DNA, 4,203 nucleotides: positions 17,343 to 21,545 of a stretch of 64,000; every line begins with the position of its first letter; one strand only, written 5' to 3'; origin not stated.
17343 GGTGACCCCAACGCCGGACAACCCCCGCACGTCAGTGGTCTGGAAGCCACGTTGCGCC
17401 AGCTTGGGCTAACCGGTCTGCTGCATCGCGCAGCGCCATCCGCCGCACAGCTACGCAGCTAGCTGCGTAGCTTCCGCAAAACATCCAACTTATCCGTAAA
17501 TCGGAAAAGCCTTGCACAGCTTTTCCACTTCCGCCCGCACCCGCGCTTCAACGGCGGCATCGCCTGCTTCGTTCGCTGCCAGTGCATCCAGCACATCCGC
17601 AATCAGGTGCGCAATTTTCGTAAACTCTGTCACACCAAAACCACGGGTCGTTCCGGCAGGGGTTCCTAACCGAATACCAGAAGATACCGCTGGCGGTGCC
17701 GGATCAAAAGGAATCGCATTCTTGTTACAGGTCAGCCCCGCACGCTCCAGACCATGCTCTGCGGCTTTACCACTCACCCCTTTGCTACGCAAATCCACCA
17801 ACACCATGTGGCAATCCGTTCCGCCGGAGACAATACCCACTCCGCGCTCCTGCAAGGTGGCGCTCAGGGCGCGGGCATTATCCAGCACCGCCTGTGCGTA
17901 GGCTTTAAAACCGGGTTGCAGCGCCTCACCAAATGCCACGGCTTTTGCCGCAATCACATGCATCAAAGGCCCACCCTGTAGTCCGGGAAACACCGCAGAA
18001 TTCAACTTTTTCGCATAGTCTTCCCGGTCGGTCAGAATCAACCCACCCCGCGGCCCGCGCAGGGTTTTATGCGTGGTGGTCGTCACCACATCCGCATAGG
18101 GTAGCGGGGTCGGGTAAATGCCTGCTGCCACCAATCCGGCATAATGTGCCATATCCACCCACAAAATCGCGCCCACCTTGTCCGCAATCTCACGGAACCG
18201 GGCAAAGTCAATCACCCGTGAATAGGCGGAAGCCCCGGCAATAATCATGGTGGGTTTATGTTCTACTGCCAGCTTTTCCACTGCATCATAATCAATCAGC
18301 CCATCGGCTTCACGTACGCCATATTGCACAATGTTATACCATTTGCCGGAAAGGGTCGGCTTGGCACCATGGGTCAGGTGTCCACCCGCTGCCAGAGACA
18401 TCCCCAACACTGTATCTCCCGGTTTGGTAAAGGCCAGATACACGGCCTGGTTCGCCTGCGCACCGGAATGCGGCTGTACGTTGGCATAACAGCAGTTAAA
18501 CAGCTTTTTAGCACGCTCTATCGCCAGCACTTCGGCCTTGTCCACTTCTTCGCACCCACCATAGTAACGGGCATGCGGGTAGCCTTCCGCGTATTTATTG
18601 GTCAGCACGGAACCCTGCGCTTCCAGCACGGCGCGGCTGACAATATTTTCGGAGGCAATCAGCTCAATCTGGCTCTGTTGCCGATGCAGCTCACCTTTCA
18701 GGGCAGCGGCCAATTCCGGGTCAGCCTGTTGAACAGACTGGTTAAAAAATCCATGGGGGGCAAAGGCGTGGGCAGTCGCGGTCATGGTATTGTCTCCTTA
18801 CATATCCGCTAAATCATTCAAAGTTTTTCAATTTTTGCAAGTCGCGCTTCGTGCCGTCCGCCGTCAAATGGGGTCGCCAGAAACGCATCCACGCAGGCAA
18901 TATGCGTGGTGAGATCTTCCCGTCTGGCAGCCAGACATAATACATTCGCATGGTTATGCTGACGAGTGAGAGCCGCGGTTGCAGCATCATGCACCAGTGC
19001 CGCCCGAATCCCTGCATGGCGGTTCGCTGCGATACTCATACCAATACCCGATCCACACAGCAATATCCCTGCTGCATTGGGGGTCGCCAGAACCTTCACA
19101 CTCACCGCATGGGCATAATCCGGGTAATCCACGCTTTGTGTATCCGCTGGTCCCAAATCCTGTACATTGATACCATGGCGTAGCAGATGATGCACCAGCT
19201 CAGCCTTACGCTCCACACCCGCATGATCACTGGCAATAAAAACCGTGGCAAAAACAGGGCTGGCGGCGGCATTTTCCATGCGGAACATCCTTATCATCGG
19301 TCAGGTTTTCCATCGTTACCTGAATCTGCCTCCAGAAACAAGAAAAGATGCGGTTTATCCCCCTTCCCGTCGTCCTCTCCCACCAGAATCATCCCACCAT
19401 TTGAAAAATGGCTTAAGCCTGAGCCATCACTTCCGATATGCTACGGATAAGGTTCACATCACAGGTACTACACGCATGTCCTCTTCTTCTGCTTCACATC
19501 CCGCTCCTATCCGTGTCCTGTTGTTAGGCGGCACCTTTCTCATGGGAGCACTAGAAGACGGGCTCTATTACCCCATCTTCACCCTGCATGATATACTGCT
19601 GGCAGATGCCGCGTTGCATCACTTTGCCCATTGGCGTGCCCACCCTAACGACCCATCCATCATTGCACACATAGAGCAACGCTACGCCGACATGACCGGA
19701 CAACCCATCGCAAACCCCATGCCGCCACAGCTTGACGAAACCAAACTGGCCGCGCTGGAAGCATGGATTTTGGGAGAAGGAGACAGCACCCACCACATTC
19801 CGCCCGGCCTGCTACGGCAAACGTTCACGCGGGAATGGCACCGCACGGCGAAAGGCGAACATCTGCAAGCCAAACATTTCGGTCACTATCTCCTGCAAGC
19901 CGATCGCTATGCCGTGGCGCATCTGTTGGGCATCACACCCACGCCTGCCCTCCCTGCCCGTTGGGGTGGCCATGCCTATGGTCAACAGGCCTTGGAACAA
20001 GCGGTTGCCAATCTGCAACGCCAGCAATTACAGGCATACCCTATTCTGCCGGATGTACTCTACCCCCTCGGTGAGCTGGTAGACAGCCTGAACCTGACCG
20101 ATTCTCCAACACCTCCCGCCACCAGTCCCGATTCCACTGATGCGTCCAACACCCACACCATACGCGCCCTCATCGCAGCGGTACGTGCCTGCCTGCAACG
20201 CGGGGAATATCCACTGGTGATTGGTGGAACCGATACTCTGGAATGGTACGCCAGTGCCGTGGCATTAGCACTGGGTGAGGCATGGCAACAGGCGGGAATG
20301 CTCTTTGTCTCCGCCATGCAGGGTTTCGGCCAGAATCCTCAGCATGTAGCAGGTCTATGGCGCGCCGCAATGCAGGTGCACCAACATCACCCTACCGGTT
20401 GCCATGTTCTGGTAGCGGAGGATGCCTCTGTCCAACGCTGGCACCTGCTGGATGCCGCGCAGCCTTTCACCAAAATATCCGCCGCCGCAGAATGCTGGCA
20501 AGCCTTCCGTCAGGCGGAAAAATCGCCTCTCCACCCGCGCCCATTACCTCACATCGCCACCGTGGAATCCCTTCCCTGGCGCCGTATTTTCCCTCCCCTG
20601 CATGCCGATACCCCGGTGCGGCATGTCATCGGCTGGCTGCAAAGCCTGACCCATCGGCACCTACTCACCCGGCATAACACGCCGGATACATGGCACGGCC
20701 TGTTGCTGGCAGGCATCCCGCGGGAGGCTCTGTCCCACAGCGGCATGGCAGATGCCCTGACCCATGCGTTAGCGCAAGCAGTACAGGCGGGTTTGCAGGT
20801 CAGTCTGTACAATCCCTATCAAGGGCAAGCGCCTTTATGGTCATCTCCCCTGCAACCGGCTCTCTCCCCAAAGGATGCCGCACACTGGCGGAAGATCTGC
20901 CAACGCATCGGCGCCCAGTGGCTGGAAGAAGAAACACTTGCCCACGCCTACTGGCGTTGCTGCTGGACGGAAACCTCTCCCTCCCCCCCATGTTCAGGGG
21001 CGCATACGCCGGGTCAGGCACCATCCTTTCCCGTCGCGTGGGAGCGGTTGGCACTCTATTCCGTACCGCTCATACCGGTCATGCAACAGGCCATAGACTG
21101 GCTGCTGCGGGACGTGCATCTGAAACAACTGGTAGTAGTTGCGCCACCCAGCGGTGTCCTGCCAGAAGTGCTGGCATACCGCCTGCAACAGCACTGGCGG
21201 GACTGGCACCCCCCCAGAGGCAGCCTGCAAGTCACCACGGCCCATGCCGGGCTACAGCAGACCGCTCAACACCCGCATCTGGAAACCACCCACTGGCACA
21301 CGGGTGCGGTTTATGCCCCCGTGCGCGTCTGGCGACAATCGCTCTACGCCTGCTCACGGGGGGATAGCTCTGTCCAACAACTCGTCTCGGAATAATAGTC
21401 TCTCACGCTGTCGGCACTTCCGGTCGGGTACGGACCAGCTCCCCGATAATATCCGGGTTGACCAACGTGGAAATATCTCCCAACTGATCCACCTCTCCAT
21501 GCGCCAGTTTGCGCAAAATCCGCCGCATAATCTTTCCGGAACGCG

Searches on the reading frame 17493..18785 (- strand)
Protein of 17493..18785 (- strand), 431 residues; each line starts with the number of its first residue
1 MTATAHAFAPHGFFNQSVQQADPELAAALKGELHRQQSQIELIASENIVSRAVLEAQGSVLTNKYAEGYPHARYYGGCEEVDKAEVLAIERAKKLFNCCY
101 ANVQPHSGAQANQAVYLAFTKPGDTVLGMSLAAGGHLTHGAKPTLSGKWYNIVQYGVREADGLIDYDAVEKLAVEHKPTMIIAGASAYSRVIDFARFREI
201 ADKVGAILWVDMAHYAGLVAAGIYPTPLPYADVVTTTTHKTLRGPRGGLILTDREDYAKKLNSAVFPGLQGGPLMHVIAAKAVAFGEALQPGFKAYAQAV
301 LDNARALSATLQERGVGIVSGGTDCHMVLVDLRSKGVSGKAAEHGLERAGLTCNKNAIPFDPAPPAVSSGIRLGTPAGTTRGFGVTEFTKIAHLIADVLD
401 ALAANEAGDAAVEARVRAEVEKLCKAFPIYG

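Call 20: find_related_loci(query=window:17493-18785:-, collection=genome_contigs, flank=10000)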
Query window:17493-18785:- (431 aa) in genome_contigs; peptide patterns used: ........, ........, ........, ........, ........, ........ (x = any residue, [..] = any of these).
201 stretches matched a pattern; 146 encode a relative of the query (tblastn E <= 1e-3); the best 80 are kept; 80 distinct loci.
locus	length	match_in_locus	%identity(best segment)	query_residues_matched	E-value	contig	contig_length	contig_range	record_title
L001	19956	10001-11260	71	11-430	0e+0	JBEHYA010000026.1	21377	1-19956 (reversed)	MAG: Pseudomonadota bacterium isolate ESF1.bin.113 NODE_2453_length_21377_cov_4.037692, whole genome shotgun sequence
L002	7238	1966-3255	70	4-430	0e+0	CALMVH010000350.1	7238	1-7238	MAG TPA_asm: uncultured Rhodospirillales bacterium isolate SRR13685122_bin.22_CONCOCT_v1.1_MAG genome assembly, contig:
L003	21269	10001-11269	70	9-430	0e+0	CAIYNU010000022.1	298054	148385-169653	MAG: uncultured Rhodospirillales bacterium isolate AM-2014_bin-1497 genome assembly, contig: bin-1497:022/104, whole gen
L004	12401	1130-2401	69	8-430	0e+0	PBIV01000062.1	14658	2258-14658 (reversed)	MAG: Rickettsiales bacterium isolate SP2989 MHASMcontig_2556450, whole genome shotgun sequence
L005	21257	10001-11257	69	13-430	0e+0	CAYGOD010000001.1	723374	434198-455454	MAG TPA_asm: uncultured Bdellovibrionales bacterium isolate ERP117304_co1_103 genome assembly, contig: NODE_3_length_723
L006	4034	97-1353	71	13-430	0e+0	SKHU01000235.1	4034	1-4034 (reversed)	MAG: Alphaproteobacteria bacterium isolate CSBr16_224 CSBr16-40454, whole genome shotgun sequence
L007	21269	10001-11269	72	8-430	0e+0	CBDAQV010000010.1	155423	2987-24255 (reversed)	MAG: Alphaproteobacteria bacterium isolate 688e3f65-f29b-4f20-a09b-101f70a1a550 genome assembly, contig: contig_10, whol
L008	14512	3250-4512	70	11-430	0e+0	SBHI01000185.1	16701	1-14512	MAG: Alphaproteobacteria bacterium isolate M3014 scaffold_998_1, whole genome shotgun sequence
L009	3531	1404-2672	68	9-430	0e+0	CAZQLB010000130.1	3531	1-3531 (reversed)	MAG TPA_asm: uncultured Pseudobdellovibrionaceae bacterium isolate SRP296810_co1_2 genome assembly, contig: NODE_40291_l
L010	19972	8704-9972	70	9-430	0e+0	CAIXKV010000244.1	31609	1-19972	MAG: uncultured Rhodospirillales bacterium isolate C5coas_bin-2163 genome assembly, contig: bin-2163:244/269, whole geno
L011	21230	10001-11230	71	21-430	0e+0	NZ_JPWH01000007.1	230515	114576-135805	Thalassospira profundimaris strain S25-3-2 contig7, whole genome shotgun sequence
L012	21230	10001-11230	72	21-430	0e+0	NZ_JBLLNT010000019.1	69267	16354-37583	MAG: Thalassospira sp. isolate amkv27 tig00000763, whole genome shotgun sequence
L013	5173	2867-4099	72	21-430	0e+0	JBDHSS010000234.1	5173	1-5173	MAG: Paracoccaceae bacterium isolate AS-MESO-OLR.167 NODE_61862_length_5173_cov_11.840463, whole genome shotgun sequence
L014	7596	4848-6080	71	21-430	0e+0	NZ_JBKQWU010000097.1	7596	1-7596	Amaricoccus sp. W119 Scaffold97, whole genome shotgun sequence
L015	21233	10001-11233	71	21-430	0e+0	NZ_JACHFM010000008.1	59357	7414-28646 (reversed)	Amaricoccus macauensis strain DSM 101730 Ga0415368_08, whole genome shotgun sequence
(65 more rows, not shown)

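Call 31: list_cluster_members(proteins=[window:17493-18785:-, window:11914-12474:+, window:12484-13296:+, window:26586-28868:-, window:9659-10882:+, window:19245-21392:+, window:94-2580:+, window:45797-47365:-])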
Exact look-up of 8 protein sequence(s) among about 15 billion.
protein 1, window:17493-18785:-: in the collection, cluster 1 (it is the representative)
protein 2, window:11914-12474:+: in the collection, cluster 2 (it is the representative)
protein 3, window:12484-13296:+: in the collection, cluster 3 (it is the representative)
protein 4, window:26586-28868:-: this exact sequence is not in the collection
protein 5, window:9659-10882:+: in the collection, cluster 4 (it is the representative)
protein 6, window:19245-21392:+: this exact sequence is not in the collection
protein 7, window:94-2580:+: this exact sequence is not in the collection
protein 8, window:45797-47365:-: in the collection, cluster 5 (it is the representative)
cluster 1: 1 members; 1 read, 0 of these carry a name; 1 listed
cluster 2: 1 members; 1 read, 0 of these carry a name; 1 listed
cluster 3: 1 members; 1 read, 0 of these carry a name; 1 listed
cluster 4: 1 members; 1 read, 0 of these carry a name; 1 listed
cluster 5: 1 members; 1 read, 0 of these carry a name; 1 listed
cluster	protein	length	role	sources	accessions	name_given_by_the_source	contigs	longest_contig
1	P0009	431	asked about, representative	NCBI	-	-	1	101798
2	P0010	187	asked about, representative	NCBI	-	-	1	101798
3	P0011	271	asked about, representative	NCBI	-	-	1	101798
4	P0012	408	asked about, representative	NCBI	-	-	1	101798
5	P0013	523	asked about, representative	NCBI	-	-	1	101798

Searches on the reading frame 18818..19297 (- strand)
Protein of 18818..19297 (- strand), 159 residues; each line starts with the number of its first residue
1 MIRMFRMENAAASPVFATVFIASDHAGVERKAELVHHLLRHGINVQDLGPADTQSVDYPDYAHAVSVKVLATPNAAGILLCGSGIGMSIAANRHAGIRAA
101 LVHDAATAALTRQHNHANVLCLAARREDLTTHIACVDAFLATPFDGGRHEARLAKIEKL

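Call 28: search_protein_families(library=pfam, proteins=[window:18818-19297:-], max_evalue=0.001)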
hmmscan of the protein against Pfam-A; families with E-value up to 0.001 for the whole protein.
window:18818-19297:- (159 aa): 1 family
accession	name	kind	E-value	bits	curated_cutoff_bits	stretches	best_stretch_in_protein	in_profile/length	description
PF02502.23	LacAB_rpiB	-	3.2e-50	170.1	24.7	1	19-156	1-138/138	Ribose/Galactose Isomerase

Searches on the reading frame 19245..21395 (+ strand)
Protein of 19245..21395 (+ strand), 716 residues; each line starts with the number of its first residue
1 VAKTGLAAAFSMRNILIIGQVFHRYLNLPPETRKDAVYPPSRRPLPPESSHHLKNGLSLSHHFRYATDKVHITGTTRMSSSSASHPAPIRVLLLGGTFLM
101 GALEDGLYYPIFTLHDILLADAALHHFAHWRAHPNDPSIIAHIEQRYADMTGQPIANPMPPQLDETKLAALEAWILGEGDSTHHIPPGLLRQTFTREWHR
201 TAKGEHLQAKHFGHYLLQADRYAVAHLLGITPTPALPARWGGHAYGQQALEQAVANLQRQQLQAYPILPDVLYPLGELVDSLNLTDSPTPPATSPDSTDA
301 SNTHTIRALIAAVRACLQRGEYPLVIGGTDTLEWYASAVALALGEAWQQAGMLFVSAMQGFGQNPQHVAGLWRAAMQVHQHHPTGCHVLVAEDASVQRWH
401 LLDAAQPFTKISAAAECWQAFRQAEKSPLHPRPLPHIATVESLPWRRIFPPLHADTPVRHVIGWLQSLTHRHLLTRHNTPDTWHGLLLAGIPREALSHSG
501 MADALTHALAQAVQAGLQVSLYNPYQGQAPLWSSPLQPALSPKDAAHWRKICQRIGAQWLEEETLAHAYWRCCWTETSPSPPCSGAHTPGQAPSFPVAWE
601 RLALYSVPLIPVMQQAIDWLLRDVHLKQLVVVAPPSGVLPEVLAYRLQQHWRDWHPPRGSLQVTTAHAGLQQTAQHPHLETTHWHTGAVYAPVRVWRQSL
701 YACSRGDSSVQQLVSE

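Call 3: search_protein_families(library=pfam, proteins=[window:19245-21395:+], max_evalue=1)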
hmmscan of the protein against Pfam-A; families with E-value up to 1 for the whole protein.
window:19245-21395:+ (716 aa): 1 family
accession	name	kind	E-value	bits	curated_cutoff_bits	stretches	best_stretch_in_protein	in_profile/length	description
PF00710.25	Asparaginase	-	0.043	13.8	22.5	1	296-391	53-147/193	Asparaginase, N-terminal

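Call 4: search_protein_families(library=ncbifam, proteins=[window:19245-21395:+], max_evalue=1)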
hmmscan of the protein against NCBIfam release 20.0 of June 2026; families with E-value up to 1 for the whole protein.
window:19245-21395:+ (716 aa): 0 families
